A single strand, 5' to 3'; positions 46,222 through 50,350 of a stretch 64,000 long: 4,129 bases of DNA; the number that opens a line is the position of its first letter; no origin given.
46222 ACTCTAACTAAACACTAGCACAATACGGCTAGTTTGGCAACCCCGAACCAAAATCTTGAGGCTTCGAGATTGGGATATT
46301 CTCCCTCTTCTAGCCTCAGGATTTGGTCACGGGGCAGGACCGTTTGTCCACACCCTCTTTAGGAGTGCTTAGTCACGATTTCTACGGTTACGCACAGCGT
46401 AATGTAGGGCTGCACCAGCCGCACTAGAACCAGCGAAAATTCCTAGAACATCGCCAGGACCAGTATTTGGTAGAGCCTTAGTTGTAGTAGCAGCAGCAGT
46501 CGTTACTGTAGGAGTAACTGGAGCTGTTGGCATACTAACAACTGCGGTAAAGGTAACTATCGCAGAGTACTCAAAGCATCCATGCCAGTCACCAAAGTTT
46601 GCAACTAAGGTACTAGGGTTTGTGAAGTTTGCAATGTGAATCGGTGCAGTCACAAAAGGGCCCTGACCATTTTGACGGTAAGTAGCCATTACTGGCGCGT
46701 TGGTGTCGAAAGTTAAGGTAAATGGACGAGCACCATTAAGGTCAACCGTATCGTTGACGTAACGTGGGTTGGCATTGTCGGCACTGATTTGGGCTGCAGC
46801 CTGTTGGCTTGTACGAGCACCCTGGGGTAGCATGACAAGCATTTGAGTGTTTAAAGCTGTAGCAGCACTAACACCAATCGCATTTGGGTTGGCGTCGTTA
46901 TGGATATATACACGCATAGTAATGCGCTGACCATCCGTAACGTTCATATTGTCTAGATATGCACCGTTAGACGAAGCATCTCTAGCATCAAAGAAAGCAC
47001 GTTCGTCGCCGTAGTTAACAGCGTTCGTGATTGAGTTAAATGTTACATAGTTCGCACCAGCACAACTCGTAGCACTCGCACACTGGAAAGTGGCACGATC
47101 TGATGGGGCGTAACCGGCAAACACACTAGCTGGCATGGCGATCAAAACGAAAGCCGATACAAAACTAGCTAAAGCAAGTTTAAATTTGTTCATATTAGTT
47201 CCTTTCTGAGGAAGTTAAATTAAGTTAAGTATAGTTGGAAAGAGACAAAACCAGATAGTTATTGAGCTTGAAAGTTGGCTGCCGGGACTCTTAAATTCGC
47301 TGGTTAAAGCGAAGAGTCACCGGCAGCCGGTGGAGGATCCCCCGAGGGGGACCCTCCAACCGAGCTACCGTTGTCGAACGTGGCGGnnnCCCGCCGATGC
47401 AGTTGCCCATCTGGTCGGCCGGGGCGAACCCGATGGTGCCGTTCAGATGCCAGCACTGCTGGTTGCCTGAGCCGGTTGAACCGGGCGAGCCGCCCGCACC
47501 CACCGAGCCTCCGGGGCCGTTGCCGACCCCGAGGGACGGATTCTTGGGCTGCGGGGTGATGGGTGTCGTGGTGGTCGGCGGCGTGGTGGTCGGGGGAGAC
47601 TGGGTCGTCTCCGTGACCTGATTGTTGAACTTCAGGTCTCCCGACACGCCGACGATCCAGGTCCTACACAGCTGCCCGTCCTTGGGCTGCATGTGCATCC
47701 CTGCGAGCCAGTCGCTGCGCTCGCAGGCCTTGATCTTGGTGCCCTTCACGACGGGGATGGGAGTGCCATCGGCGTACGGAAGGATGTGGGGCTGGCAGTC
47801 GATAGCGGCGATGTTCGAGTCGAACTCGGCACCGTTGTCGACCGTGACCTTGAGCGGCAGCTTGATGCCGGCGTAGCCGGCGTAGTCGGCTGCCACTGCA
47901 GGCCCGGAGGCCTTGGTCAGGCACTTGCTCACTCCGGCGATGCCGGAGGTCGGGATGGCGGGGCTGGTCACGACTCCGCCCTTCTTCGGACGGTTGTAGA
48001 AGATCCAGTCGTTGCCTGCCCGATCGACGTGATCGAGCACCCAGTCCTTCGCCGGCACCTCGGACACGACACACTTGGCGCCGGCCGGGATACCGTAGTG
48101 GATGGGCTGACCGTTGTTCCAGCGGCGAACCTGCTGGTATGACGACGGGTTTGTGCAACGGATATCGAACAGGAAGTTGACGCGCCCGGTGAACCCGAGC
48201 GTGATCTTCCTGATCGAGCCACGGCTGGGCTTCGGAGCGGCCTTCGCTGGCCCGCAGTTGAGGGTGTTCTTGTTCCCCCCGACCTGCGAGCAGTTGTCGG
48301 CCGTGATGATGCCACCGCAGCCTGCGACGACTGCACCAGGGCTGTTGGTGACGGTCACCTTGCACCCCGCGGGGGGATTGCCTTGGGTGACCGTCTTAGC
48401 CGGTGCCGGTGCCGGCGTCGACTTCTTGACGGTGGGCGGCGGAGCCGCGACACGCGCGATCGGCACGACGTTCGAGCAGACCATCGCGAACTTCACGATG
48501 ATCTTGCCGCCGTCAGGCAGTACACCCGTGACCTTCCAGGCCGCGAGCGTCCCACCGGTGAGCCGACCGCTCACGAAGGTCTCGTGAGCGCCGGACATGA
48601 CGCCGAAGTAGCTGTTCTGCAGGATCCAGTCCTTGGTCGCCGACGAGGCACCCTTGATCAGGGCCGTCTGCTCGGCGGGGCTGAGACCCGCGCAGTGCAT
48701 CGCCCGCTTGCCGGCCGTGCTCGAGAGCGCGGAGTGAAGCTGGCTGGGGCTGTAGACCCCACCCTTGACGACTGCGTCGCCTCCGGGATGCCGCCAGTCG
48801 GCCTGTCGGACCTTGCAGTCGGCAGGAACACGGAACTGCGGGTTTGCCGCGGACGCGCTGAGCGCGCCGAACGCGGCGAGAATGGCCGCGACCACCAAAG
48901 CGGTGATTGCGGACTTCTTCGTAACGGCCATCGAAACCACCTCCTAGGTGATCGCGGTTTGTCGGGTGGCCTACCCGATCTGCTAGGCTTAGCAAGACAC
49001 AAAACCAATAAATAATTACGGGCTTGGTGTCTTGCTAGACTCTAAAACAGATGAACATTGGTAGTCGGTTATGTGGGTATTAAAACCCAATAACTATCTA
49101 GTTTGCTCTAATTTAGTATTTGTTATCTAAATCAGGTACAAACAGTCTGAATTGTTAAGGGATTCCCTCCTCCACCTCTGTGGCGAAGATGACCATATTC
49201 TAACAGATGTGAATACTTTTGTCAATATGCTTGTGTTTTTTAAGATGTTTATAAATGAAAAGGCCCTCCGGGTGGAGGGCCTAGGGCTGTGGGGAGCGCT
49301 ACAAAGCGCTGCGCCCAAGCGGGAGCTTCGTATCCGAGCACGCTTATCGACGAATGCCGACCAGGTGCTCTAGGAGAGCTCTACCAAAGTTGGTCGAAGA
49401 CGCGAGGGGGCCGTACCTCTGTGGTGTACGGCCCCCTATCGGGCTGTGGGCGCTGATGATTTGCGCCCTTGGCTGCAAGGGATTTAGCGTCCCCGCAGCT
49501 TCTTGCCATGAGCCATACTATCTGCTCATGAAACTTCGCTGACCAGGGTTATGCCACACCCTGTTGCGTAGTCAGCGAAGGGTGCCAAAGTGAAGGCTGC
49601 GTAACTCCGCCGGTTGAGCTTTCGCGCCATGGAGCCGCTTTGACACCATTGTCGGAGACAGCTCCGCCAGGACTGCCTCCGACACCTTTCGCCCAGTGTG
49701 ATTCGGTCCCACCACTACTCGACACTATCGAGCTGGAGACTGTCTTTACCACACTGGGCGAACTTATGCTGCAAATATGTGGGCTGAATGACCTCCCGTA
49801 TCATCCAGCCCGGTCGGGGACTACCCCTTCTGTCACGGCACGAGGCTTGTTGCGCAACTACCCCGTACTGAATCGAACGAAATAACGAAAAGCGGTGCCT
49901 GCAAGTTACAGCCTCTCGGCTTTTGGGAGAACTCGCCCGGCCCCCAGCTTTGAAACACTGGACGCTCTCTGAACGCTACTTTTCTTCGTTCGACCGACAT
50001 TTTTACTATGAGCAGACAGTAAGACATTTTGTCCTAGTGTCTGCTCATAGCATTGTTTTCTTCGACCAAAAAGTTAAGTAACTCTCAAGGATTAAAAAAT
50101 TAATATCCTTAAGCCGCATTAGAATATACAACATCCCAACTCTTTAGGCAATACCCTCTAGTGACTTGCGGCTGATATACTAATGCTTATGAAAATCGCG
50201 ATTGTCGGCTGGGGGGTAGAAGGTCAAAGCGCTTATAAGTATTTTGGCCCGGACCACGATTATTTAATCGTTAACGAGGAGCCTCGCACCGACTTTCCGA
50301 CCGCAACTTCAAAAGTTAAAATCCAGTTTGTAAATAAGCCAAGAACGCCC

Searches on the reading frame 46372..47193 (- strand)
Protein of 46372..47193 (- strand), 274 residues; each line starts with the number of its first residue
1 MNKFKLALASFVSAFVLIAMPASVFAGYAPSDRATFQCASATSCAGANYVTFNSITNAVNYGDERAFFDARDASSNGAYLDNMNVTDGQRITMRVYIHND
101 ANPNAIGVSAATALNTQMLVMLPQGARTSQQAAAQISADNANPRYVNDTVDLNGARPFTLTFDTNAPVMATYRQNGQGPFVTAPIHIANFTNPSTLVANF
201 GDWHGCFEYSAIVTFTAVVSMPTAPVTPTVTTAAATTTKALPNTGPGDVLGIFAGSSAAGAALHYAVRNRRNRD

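Call 34: search_protein_families(library=pfam, proteins=[window:46372-47193:-], max_evalue=0.1)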
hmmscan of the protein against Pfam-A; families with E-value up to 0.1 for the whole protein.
window:46372-47193:- (274 aa): 1 family
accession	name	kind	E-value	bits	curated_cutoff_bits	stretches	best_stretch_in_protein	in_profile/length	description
PF24019.1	DUF7332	-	0.02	14.8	27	0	86-132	50-99/150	Family of unknown function (DUF7332)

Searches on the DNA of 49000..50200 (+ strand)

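Call 68: search_dna_similar(query=window:49230-49990:+, collection=plasmids, mode=distant, max_evalue=0.001)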
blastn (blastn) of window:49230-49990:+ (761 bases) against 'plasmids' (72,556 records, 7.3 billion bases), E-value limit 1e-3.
No match.

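Call 69: search_dna_similar(query=window:49230-49990:+, collection=phages, mode=distant, max_evalue=0.001)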
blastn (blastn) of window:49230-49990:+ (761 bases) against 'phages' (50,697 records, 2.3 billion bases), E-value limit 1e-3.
No match.

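Call 70: search_rna_families(source=window, start=49000, end=50200, threshold=evalue, max_evalue=1)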
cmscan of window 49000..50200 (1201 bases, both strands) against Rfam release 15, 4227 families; matches with E-value up to 1: 2.
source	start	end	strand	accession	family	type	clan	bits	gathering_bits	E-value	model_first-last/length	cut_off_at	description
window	49994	50060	-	RF03709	MIR1878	Gene; miRNA;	-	21.1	70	0.51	1-100/100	no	MIR1878 microRNA precursor family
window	50003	50053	-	RF03739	mir-4529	Gene; miRNA;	-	20.7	88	0.51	1-83/83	no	mir-4529 microRNA precursor family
